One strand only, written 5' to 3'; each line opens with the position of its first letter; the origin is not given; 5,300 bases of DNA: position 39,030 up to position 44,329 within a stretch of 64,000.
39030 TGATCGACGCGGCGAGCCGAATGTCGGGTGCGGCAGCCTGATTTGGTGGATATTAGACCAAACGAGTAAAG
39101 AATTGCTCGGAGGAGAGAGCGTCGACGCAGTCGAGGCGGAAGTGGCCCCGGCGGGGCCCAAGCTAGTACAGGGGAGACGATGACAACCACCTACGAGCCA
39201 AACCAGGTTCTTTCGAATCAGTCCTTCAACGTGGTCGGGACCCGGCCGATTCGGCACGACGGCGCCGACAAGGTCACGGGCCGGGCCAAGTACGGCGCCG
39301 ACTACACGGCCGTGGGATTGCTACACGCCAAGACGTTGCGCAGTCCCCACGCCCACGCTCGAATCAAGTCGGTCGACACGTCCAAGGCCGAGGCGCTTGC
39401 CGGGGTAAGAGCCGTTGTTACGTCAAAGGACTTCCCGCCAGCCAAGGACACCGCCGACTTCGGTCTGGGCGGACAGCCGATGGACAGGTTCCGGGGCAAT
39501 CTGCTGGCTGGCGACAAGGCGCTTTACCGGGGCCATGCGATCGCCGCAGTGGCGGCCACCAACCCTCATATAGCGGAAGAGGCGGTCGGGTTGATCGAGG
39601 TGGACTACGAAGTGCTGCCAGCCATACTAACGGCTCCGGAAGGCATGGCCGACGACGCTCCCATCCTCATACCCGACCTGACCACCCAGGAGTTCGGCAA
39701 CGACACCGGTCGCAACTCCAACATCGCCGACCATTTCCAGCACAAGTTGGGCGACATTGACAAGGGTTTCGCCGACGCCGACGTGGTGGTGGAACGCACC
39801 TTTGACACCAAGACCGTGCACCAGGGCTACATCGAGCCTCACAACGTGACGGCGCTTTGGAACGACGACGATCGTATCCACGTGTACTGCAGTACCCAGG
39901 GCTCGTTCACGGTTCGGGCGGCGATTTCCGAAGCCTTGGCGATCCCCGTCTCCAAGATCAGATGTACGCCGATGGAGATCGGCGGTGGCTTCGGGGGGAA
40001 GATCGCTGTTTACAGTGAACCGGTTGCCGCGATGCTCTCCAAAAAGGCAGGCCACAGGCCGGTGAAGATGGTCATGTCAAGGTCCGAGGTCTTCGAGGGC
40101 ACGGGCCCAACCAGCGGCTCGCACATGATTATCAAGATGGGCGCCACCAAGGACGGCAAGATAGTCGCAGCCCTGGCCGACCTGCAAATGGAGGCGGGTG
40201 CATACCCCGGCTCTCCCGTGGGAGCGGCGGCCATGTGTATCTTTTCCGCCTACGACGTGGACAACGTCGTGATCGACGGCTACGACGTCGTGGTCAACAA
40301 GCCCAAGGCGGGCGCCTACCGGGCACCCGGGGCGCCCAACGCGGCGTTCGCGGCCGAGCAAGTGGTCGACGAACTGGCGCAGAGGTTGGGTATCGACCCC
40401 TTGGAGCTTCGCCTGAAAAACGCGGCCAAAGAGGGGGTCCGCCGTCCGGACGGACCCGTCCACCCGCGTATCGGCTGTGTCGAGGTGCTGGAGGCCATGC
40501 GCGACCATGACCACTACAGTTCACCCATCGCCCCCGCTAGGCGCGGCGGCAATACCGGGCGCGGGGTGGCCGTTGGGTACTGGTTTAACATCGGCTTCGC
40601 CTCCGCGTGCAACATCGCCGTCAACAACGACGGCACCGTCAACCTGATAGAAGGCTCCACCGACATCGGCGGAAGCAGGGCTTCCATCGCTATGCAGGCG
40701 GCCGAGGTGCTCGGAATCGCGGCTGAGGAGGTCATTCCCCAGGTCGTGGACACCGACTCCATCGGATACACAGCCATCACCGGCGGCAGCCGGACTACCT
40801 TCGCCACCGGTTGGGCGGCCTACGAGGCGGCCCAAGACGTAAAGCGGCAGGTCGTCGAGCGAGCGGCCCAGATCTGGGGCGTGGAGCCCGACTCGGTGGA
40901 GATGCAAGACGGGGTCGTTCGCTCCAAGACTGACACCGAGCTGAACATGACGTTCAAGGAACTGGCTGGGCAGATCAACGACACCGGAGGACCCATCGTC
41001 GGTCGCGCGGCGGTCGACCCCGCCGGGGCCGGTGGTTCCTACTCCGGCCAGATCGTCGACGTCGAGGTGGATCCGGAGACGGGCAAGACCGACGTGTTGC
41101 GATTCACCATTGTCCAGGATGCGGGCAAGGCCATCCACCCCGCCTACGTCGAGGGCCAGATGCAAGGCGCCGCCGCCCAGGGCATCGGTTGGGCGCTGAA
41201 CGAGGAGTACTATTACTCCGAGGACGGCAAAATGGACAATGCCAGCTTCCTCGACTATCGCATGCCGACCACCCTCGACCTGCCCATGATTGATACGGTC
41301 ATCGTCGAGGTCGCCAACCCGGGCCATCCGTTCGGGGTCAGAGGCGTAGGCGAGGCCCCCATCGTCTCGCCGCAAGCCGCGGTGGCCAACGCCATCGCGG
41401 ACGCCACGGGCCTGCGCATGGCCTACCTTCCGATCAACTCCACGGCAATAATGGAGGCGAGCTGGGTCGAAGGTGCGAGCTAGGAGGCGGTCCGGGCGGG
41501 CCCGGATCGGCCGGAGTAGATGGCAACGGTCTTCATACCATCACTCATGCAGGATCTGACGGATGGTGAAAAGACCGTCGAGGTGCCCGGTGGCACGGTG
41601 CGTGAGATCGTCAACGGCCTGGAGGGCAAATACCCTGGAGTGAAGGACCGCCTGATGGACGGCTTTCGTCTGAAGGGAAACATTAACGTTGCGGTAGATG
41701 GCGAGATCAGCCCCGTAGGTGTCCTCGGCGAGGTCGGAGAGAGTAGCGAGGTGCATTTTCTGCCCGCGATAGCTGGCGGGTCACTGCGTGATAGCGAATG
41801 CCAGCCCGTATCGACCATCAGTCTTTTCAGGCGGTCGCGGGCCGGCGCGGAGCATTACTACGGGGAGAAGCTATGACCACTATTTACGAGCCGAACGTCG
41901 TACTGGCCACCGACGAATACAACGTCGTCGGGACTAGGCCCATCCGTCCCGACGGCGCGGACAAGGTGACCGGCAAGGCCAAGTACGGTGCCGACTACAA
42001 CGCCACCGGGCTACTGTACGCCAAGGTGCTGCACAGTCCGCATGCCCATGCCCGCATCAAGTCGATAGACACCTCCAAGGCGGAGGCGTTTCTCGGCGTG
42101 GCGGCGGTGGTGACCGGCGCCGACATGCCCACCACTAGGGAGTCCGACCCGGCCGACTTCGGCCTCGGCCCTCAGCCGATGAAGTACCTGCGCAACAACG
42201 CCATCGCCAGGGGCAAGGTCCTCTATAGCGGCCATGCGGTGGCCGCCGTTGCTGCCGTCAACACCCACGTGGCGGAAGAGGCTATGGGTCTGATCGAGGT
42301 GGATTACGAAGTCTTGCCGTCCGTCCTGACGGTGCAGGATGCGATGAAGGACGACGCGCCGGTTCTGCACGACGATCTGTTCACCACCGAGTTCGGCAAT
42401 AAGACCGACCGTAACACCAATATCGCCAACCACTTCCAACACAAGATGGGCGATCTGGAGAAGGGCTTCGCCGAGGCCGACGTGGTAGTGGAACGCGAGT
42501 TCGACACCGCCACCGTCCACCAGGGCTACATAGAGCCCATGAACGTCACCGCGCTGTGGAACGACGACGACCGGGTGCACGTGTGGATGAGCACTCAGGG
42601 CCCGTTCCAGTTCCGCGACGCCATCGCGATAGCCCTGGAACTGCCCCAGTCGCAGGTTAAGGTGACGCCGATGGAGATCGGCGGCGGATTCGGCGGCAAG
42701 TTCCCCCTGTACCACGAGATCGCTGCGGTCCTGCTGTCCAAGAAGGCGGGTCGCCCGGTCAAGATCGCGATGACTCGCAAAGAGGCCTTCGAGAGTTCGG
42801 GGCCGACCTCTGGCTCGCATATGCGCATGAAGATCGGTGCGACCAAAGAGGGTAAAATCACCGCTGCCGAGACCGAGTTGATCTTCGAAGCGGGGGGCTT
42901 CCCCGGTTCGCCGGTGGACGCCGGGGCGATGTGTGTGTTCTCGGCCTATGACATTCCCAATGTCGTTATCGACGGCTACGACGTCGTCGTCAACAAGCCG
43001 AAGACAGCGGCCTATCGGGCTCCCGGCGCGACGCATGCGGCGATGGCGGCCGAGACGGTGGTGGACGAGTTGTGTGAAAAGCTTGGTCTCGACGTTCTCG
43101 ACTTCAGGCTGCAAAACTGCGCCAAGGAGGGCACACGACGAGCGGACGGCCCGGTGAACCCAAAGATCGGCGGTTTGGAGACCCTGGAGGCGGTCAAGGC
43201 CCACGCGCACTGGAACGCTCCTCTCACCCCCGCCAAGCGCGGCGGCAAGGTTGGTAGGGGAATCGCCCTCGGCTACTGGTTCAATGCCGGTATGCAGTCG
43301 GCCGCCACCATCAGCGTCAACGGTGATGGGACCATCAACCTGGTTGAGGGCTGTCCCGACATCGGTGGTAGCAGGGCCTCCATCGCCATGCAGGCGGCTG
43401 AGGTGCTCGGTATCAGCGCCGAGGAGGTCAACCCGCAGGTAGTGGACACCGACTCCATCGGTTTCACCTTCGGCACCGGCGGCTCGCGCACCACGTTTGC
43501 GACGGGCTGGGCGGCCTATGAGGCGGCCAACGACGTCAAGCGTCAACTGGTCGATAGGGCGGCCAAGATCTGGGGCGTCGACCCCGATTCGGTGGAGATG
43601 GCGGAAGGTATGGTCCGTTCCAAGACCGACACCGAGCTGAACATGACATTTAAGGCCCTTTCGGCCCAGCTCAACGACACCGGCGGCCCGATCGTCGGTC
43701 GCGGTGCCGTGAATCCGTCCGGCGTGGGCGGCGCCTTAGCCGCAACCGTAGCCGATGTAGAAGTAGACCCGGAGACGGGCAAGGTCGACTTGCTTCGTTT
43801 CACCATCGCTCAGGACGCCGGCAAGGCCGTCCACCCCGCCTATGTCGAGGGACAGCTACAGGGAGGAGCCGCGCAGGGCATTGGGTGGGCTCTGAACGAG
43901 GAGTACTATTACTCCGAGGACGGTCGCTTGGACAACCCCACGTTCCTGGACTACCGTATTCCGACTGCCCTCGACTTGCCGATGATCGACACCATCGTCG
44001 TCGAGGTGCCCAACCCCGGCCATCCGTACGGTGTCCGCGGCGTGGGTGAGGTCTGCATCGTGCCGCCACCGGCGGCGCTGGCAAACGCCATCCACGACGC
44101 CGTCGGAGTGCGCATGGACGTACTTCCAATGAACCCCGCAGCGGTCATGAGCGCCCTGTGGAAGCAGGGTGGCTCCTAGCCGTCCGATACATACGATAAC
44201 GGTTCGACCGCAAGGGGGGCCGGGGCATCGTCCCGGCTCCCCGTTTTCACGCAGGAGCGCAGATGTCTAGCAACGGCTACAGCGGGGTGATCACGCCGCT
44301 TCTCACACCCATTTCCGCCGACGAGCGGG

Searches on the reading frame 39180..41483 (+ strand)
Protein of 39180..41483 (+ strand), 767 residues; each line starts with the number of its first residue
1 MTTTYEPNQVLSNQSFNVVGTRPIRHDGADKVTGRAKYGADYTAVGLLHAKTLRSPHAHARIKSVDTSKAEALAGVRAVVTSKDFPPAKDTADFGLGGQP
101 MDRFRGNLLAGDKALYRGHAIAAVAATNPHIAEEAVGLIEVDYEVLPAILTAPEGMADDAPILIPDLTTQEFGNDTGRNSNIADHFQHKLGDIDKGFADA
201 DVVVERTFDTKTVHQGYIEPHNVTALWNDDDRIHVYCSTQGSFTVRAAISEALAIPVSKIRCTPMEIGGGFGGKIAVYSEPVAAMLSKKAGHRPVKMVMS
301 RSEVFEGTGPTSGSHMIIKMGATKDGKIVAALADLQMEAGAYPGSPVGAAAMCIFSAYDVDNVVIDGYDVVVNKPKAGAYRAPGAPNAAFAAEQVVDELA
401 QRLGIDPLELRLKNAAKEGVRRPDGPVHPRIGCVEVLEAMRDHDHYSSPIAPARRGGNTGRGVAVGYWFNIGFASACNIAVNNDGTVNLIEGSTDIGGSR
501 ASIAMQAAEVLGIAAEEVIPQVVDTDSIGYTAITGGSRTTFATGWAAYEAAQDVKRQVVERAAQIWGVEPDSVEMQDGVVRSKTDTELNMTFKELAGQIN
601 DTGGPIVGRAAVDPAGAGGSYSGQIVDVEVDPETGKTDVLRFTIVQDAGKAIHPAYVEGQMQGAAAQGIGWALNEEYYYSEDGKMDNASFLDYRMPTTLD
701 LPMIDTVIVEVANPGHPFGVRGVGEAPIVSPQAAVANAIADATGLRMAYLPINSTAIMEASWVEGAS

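Call 50: search_protein_families(library=pfam, proteins=[window:39180-41483:+], max_evalue=0.00001)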
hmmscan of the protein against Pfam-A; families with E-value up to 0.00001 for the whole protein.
window:39180-41483:+ (767 aa): 3 families
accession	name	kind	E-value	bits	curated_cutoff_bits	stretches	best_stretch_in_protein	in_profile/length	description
PF02738.23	MoCoBD_1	-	7.9e-70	235.2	27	1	179-415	6-244/244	Molybdopterin cofactor-binding domain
PF20256.3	MoCoBD_2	-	6.7e-63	213.3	27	1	451-702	16-283/283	Molybdopterin cofactor-binding domain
PF01315.27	Ald_Xan_dh_C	-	2.7e-27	95.7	31.3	1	33-147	1-110/110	Aldehyde oxidase and xanthine dehydrogenase, a/b hammerhead domain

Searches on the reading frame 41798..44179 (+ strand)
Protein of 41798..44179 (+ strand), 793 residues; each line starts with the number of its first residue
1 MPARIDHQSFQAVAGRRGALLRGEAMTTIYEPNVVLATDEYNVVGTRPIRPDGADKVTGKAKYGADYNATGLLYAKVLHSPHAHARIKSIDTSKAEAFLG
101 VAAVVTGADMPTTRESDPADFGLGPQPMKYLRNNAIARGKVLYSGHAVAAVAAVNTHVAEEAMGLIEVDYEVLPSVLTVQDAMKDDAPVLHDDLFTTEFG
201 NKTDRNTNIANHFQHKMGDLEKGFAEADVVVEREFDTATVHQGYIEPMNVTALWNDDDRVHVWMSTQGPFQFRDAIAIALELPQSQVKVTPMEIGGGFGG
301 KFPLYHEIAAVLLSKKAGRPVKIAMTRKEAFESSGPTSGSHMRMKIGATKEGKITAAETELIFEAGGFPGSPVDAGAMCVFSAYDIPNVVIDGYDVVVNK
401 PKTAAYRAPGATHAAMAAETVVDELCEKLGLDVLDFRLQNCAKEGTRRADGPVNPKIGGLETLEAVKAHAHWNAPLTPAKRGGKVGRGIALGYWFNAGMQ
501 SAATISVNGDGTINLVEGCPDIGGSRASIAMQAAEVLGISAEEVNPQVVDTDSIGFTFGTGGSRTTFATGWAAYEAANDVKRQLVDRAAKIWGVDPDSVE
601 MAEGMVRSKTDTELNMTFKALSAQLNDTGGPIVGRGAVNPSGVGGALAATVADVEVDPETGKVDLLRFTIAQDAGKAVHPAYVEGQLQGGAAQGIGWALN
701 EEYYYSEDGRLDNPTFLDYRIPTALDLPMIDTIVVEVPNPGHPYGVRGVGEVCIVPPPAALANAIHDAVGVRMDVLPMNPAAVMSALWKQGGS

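Call 50: search_protein_families(library=pfam, proteins=[window:41798-44179:+], max_evalue=0.00001)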
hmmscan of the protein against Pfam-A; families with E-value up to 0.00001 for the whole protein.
window:41798-44179:+ (793 aa): 3 families
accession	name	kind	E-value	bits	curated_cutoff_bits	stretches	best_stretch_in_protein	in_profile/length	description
PF02738.23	MoCoBD_1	-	5.3e-69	232.4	27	1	206-441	6-244/244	Molybdopterin cofactor-binding domain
PF20256.3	MoCoBD_2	-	4.3e-63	213.9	27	1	479-728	18-283/283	Molybdopterin cofactor-binding domain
PF01315.27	Ald_Xan_dh_C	-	2.6e-26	92.5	31.3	1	58-174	1-110/110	Aldehyde oxidase and xanthine dehydrogenase, a/b hammerhead domain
